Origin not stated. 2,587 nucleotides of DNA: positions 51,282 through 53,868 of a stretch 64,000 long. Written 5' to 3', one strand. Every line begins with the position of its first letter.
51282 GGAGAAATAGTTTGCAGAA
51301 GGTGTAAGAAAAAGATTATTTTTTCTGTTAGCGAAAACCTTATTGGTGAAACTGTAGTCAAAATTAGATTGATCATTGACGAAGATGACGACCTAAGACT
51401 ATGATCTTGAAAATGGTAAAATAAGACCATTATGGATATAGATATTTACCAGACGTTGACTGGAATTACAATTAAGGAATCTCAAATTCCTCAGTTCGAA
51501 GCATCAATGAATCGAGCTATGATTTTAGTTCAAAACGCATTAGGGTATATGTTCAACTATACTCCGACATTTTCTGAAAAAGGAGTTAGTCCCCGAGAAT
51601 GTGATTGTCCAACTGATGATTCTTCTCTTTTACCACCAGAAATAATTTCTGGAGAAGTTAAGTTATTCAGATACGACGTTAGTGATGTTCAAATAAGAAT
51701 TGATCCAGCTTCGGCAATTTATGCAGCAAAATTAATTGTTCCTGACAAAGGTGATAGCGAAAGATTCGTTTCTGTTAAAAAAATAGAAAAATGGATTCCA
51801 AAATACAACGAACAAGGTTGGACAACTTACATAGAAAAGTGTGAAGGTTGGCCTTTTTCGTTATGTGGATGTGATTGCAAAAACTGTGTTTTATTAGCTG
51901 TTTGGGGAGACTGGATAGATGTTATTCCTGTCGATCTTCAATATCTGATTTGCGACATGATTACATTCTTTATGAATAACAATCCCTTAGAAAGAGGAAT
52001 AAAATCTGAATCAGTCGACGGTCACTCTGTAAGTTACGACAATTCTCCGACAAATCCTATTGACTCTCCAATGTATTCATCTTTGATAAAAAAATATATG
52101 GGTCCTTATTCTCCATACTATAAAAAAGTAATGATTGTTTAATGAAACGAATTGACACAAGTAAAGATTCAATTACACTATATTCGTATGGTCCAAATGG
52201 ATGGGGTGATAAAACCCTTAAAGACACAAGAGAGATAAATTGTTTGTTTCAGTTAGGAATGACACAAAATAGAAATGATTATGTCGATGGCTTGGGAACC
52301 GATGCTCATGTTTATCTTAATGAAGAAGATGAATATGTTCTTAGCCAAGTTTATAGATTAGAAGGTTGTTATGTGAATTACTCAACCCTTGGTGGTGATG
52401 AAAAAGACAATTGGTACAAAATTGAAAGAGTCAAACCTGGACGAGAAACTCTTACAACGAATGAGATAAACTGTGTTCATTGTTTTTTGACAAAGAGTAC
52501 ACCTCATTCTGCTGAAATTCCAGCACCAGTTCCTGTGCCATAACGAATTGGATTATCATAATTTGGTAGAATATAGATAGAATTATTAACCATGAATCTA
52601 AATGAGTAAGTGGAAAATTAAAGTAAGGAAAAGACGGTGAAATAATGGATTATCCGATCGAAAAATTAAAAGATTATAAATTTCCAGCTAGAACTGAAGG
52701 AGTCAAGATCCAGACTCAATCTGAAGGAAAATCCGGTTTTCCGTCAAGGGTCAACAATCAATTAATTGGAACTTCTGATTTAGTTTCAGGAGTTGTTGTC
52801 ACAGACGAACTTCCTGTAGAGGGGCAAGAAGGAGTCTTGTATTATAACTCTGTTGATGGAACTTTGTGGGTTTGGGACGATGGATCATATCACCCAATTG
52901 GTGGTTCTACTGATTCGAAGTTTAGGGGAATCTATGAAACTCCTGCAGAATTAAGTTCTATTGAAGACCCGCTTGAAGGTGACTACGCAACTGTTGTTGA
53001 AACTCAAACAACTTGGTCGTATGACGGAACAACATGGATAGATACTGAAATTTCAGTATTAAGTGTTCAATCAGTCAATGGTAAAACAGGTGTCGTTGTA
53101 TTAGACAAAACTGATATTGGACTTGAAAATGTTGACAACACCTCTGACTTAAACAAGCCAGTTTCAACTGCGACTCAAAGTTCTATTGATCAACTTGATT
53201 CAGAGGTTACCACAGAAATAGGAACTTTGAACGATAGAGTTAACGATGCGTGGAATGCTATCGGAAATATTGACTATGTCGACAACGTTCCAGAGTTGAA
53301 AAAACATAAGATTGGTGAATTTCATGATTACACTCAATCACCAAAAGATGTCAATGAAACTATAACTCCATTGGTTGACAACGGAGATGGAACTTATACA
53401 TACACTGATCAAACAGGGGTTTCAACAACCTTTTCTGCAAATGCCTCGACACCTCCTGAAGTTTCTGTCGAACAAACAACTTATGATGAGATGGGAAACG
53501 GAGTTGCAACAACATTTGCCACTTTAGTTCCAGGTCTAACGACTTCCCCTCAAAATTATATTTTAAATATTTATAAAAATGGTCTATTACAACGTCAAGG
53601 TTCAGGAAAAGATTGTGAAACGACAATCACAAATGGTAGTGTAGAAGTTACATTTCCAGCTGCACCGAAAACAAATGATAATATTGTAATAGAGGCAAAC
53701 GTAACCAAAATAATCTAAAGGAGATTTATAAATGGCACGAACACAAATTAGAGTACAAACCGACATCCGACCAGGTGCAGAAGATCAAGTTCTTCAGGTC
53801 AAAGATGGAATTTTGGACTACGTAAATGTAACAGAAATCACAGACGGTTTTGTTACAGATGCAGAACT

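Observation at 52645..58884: Mosaic family of five paralogous fibre-like proteins with a conserved ~30-aa N-terminal motif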

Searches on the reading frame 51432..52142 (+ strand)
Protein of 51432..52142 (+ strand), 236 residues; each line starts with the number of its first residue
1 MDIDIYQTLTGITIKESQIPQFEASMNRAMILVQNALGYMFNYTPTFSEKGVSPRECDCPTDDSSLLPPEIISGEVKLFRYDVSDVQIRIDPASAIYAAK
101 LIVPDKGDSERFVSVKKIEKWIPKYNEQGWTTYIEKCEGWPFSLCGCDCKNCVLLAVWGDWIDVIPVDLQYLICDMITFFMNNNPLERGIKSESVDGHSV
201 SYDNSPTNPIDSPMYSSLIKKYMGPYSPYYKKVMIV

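Call 4: search_protein_families(library=phrogs, proteins=[window:51432-52142:+], max_evalue=0.01)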
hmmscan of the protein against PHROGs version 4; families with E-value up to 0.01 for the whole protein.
window:51432-52142:+ (236 aa): 4 families
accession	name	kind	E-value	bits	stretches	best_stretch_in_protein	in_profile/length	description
phrog_132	-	connector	0.00051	21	1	163-222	49-98/124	head-tail adaptor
phrog_442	-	connector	0.0014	19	1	161-222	203-260/270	head-tail adaptor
phrog_1236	-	head and packaging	0.0033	18.1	0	165-205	112-151/177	head protein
phrog_541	-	connector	0.0087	17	0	173-219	59-112/129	head-tail adaptor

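Call 5: search_protein_families(library=pfam, proteins=[window:51432-52142:+], max_evalue=0.01)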
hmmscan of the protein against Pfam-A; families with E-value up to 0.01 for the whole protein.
window:51432-52142:+ (236 aa): 0 families

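Call 22: find_related_loci(query=window:51432-52142:+, collection=viral_contigs, flank=10000)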
Query window:51432-52142:+ (236 aa) in viral_contigs; peptide patterns used: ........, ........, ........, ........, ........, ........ (x = any residue, [..] = any of these).
7 stretches matched a pattern, but none encodes a relative of the query by tblastn (E <= 1e-3).

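Call 79: search_solved_structures(query=window:51432-52142:+, max_evalue=5, show_alignments=1)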
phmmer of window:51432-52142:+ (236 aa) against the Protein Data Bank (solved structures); distinct sequences matched with E-value up to 5: 1.
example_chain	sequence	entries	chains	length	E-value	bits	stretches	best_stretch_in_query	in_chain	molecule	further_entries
8uos_A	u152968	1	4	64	0.74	12.6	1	82-125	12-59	IL-1Rmb80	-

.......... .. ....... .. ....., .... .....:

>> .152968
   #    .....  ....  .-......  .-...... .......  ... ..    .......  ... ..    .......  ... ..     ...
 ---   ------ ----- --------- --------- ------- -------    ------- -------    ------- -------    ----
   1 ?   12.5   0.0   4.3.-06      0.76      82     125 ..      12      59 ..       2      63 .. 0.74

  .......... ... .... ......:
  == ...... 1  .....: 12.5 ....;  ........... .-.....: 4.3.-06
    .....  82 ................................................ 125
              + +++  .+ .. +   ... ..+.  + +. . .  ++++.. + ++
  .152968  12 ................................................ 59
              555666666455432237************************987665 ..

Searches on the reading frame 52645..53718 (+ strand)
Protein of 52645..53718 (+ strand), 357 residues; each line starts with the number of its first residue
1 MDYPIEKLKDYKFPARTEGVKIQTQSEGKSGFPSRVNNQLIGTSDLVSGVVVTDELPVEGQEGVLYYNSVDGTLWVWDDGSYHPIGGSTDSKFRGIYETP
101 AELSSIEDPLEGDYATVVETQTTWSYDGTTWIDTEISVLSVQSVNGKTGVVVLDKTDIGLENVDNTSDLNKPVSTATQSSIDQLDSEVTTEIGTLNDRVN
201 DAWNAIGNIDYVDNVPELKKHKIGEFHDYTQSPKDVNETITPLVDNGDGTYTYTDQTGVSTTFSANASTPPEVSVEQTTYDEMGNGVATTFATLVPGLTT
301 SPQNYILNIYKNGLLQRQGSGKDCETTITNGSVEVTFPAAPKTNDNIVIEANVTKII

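Call 4: search_protein_families(library=phrogs, proteins=[window:52645-53718:+], max_evalue=0.01)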
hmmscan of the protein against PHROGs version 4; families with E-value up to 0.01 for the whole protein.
window:52645-53718:+ (357 aa): 19 families
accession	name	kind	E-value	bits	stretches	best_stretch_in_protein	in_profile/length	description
phrog_5207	-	unknown function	2.2e-15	57.1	1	140-182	456-498/689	-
phrog_13892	-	tail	8.1e-14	52.5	1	138-182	548-592/676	minor tail protein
phrog_35419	-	tail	7.4e-13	49.5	1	141-183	60-102/414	tail fiber protein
phrog_8780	-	tail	8e-13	48.5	1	126-190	399-463/755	minor tail protein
phrog_30593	-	unknown function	2.6e-12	47.6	1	140-193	91-146/322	-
phrog_23595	-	tail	1.6e-11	44.8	1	113-180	303-371/440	minor tail protein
phrog_2952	-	tail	2.5e-09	37.6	1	139-181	174-216/488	minor tail protein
phrog_38418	-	unknown function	6.8e-09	36.1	1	139-219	102-186/472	-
phrog_38707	-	unknown function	1.4e-08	34.9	1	138-186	389-437/675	-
phrog_24819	-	unknown function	3.2e-08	33.1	1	140-180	54-94/823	-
phrog_20500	-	tail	3.8e-08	32.4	1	139-185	436-482/1365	tail protein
phrog_8078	-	head and packaging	9.3e-08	31.4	1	147-184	453-490/1392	virion structural protein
phrog_33513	-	unknown function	2.8e-07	29.8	1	151-183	548-581/1042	-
phrog_7557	-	head and packaging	2e-06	26.9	1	148-184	640-676/1221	virion structural protein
phrog_35342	-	tail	2e-05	24.5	1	218-271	140-193/469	tail fiber protein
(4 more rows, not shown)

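Call 5: search_protein_families(library=pfam, proteins=[window:52645-53718:+], max_evalue=0.01)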
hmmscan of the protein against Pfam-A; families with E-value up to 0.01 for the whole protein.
window:52645-53718:+ (357 aa): 0 families

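Call 38: search_solved_structures(query=window:52645-53718:+, max_evalue=1, show_alignments=2)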
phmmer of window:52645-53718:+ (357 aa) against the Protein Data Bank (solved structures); distinct sequences matched with E-value up to 1: 5.
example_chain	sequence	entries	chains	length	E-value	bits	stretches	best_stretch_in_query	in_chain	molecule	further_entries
9j1l_O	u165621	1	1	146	0.0098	18.2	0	139-193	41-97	FtbO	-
9j1l_3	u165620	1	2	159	0.011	18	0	139-193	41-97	FtbO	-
4pkl_A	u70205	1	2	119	0.26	13.6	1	74-123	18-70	Bromodomain factor 2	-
2n9g_A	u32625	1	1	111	0.28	13.4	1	74-122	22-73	Putative uncharacterized protein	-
5czg_A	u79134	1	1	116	0.29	13.4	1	74-122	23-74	Hypothetical Bromodomain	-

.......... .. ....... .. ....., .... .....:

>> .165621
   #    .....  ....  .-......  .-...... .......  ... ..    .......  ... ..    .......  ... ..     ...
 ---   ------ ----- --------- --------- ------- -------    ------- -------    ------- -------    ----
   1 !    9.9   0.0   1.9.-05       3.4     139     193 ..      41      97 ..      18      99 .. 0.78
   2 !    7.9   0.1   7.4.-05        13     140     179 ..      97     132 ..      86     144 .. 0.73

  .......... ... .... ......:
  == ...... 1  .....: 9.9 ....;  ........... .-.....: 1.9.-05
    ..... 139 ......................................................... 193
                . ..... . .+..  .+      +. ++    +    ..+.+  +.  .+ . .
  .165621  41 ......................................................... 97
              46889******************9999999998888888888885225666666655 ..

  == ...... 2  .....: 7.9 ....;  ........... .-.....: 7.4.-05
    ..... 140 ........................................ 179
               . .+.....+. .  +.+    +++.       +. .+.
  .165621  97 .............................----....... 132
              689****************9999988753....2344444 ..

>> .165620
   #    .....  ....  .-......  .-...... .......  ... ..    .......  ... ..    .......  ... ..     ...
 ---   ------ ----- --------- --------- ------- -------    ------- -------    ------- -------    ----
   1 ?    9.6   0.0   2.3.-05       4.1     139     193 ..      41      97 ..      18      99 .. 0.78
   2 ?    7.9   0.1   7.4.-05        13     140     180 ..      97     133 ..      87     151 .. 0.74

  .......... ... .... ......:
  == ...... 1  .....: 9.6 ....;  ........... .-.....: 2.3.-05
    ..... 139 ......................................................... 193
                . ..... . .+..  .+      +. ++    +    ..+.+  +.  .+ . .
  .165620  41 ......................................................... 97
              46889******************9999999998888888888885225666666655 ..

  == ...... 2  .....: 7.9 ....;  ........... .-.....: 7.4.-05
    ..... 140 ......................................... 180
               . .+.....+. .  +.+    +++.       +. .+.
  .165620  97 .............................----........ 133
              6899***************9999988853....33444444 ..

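Call 105: search_protein_families(library=ncbifam, proteins=[window:52645-53718:+], max_evalue=0.01)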
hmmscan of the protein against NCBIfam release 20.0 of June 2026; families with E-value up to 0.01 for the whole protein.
window:52645-53718:+ (357 aa): 0 families

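Call 108: search_dna_similar(query=window:52645-53718:+, collection=phages, mode=protein, max_evalue=0.001, max_rows=15)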
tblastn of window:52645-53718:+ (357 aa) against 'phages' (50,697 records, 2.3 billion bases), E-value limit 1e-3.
Records with a match: 664; places in all: 683; records where one place covers at least 80% of the query: 0.
Best place of each record, by identity: 60-80% 431; <60% 233.
By first word of the organism name: Gordonia 227; Mycobacterium 202; Arthrobacter 81; Flavobacterium 38; Pseudomonas 28; Brucella 28; Campylobacter 15; Synechococcus 13; Vibrio 4; Acinetobacter 4; and 13 more.
By host as written in the record: Gordonia terrae 3612 199; Mycobacterium smegmatis mc2 155 157; Arthrobacter sp. ATCC 21022 54; Flavobacterium sp. LMO9 26; Mycobacterium smegmatis mc#155 23; - 16; Pseudomonas syringae pv. actinidiae 16; Brucella abortus S19 12; and 57 more.
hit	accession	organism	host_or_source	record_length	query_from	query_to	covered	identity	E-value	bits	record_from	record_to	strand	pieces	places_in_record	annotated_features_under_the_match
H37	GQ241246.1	Clavibacter phage CMP1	Clavibacter michiganensis subsp. ...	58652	40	181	40%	38.7%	1e-8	114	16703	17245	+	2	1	putative SGNH hydrolase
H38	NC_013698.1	Clavibacter phage CMP1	Clavibacter michiganensis subsp. ...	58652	40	181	40%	38.7%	1e-8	114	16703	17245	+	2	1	minor tail protein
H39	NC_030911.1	Gordonia phage Vendetta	Gordonia terrae 3612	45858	24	201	50%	28.3%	4e-5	52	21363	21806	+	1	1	27: minor tail protein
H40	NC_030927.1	Gordonia phage Splinter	Gordonia terrae 3612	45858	24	201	50%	28.3%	4e-5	52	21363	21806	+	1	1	27: minor tail protein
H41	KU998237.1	Gordonia phage Vendetta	Gordonia terrae 3612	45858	24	201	50%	28.3%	4e-5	52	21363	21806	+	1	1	27: minor tail protein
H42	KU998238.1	Gordonia phage Splinter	Gordonia terrae 3612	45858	24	201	50%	28.3%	4e-5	52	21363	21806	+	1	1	27: minor tail protein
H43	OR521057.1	Gordonia phage Goib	Gordonia terrae 3612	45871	24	201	50%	28.3%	4e-5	52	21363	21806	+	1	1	28: hypothetical protein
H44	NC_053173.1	Gordonia phage Toast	Gordonia terrae 3612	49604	40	187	41%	33.8%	5e-8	61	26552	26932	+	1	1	32: minor tail protein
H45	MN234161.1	Gordonia phage Toast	Gordonia terrae 3612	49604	40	187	41%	33.8%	5e-8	61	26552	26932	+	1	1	32: minor tail protein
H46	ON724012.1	Gordonia phage PCoral7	Gordonia terrae 3612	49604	40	187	41%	33.8%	5e-8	61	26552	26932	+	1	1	32: minor tail protein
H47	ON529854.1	Janthinobacterium phage vB_JliS-Donnerlittchen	Janthinobacterium lividum EIF1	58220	49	182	38%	35.8%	7e-7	57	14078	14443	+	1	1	hypothetical protein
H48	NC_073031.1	Janthinobacterium phage vB_JliS-Donnerlittchen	Janthinobacterium lividum EIF1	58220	49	182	38%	35.8%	7e-7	57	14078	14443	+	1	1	hypothetical protein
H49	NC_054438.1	Gordonia phage TZGordon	Gordonia terrae 3612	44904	30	174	41%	31.3%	5e-5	51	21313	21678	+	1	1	29: minor tail protein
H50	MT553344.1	Gordonia phage TZGordon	Gordonia terrae 3612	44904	30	174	41%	31.3%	5e-5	51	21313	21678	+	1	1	29: minor tail protein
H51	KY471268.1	Gordonia phage Huffy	Gordonia terrae 3612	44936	30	174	41%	31.3%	5e-5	51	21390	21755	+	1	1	29: minor tail protein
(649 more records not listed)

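Call 111: get_annotated_region(hit=H39, flank=7000)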
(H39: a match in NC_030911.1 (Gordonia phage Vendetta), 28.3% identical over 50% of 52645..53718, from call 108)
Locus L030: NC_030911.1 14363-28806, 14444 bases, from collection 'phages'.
description: Gordonia phage Vendetta, complete genome.
organism: Gordonia phage Vendetta (NCBI taxid 1838082)
taxonomy: Viruses; Duplodnaviria; Heunggongvirae; Uroviricota; Caudoviricetes; Ruthgordonvirinae; Vendettavirus; Vendettavirus vendetta
host: Gordonia terrae 3612; source: soil; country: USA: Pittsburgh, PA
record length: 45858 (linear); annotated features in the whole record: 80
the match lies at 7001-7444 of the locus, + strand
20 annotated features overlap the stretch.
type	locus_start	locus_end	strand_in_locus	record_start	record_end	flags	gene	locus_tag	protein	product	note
CDS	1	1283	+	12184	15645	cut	20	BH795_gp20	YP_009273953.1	tail length tape measure protein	-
CDS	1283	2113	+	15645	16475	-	21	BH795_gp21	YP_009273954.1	minor tail protein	-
CDS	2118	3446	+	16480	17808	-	22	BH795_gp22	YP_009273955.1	minor tail protein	-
CDS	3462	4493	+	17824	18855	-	23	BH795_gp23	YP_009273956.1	endolysin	cysteine protease domain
CDS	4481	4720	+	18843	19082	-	24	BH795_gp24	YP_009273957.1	membrane protein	-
CDS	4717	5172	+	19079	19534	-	25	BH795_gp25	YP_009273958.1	membrane protein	-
CDS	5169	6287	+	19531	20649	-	26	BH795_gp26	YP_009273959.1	minor tail protein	-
CDS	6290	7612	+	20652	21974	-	27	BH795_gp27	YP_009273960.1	minor tail protein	-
CDS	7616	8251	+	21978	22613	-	28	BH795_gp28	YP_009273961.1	virion structural protein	-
CDS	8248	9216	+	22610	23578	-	29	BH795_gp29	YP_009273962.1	minor tail protein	-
CDS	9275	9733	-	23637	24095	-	30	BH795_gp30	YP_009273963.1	lipoprotein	-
tRNA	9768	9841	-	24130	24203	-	31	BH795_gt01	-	tRNA-Lys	tRNA-Lys(ttt)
CDS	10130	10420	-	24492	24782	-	32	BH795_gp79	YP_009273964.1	DNA binding protein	-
CDS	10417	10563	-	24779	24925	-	33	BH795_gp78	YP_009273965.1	hypothetical protein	-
CDS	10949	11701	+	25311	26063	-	34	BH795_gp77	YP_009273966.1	hypothetical protein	-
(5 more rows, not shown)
